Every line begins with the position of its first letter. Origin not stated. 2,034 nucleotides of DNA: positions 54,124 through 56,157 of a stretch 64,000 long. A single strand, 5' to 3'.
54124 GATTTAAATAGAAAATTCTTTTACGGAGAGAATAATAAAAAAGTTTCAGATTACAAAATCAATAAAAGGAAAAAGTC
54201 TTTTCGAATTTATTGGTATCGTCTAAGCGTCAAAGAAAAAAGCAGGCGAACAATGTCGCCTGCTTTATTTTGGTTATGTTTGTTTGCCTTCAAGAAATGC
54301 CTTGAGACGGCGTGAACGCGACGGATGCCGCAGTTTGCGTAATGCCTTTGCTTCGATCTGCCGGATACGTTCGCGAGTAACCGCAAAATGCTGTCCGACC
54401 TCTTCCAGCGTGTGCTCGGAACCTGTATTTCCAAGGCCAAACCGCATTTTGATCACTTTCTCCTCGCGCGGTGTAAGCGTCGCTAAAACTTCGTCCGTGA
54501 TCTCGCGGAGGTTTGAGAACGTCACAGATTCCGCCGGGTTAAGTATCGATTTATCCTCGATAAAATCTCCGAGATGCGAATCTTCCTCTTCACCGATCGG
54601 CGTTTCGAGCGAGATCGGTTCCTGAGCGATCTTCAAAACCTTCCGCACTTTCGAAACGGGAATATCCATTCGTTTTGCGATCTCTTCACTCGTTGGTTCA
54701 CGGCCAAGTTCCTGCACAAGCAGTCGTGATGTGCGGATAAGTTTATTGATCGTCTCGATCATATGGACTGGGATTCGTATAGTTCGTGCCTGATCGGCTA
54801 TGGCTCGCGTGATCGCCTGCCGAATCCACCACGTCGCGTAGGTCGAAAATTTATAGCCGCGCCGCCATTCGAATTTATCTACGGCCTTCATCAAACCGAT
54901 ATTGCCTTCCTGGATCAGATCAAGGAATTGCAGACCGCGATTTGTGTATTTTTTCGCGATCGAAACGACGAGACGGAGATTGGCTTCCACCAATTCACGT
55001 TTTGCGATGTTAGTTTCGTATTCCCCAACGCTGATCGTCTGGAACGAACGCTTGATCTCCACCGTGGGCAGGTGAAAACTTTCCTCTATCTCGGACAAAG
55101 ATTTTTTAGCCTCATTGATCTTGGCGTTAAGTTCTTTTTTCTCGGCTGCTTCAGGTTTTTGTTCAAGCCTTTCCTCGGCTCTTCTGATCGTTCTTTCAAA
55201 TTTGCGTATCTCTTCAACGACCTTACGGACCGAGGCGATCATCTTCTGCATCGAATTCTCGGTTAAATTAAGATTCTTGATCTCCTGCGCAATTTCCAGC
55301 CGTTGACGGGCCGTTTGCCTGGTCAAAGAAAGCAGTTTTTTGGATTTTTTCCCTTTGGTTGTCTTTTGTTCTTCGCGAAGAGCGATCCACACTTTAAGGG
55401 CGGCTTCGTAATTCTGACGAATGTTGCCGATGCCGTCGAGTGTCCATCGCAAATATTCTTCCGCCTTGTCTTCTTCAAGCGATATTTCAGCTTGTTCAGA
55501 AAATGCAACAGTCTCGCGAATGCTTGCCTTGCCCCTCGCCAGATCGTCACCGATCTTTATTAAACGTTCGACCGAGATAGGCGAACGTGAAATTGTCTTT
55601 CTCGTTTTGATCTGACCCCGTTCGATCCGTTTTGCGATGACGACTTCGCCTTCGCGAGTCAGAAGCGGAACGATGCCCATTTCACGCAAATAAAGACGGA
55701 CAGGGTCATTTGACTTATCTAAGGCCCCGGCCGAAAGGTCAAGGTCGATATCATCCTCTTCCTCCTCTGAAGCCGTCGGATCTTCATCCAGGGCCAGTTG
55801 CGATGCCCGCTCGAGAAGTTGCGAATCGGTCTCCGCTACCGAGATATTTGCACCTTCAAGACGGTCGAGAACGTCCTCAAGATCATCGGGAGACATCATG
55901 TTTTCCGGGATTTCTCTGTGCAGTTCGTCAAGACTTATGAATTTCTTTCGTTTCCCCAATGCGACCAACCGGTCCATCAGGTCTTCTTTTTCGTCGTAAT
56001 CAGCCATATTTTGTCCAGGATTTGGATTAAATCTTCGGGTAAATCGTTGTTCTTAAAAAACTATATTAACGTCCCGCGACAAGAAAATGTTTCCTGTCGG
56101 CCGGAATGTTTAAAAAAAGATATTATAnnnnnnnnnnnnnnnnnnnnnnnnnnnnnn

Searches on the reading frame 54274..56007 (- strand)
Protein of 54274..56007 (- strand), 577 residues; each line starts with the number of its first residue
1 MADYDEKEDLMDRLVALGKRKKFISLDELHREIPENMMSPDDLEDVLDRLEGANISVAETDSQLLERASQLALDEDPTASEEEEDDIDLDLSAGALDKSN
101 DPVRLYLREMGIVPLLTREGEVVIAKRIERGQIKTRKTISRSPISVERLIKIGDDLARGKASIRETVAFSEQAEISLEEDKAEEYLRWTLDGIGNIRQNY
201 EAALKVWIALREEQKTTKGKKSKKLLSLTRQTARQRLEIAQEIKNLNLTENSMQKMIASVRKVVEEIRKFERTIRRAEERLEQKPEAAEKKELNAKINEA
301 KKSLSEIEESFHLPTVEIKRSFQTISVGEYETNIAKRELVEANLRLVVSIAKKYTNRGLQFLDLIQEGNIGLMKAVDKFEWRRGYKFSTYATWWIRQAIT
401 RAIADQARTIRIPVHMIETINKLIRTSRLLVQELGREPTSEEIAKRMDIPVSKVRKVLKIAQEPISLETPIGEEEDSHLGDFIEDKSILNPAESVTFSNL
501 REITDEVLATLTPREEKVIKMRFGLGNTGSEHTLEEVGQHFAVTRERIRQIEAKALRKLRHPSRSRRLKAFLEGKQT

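Call 67: search_protein_families(library=ncbifam, proteins=[window:54274-56007:-], max_evalue=0.001)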
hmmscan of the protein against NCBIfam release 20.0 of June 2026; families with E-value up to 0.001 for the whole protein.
window:54274-56007:- (577 aa): 46 families (the best 25 are shown)
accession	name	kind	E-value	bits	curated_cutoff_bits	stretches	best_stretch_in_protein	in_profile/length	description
NF004208.0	PRK05658.1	equivalog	2.2e-201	671.1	555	2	282-573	340-630/631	RNA polymerase sigma factor RpoD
NF006666.0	PRK09210.1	equivalog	1.6e-154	514.7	572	2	213-573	7-370/370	RNA polymerase sigma factor RpoD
NF004562.0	PRK05901.1-4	equivalog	1.7e-131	439.5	779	1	5-573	17-554/571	RNA polymerase sigma factor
NF004561.0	PRK05901.1-3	equivalog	2.3e-123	413.1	582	2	332-573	297-537/537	RNA polymerase sigma factor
TIGR02393.1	RpoD_Cterm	equivalog_domain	2.2e-121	403.9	354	1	335-572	1-237/238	RNA polymerase sigma factor RpoD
NF041931.2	MzaA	equivalog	1.8e-115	387.5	800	1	50-574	280-716/726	MZA anti-phage system associated sigma-70 family RNA polymerase sigma factor MzaA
NF004560.0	PRK05901.1-1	equivalog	5.1e-115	385.5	711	2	300-572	247-515/516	RNA polymerase sigma factor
NF005643.0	PRK07406.1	equivalog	3.8e-112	375.2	500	1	213-572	40-396/397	RNA polymerase sigma factor RpoD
NF005920.0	PRK07921.1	subfamily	6e-104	347.6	464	2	315-571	74-326/328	RNA polymerase sigma factor SigB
TIGR02997.1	Sig70-cyanoRpoD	subfamily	8e-101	337.2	384.5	1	281-560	28-298/298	RNA polymerase sigma factor, RpoD/SigA family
NF004564.0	PRK05901.2-2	equivalog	5.6e-97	325.4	617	1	204-574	115-495/500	RNA polymerase sigma factor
NF004565.0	PRK05901.2-3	equivalog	8.9e-95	318.4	484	1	323-572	242-499/501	RNA polymerase sigma factor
NF004566.0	PRK05901.2-4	equivalog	2.6e-93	313.6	531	1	332-574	190-445/448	RNA polymerase sigma factor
NF005785.0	PRK07598.1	equivalog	1.3e-92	310.8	554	2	238-573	82-412/415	RNA polymerase sigma factor SigC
TIGR02394.1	rpoS_proteo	equivalog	7.2e-92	307.9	378.7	2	294-563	9-274/285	RNA polymerase sigma factor RpoS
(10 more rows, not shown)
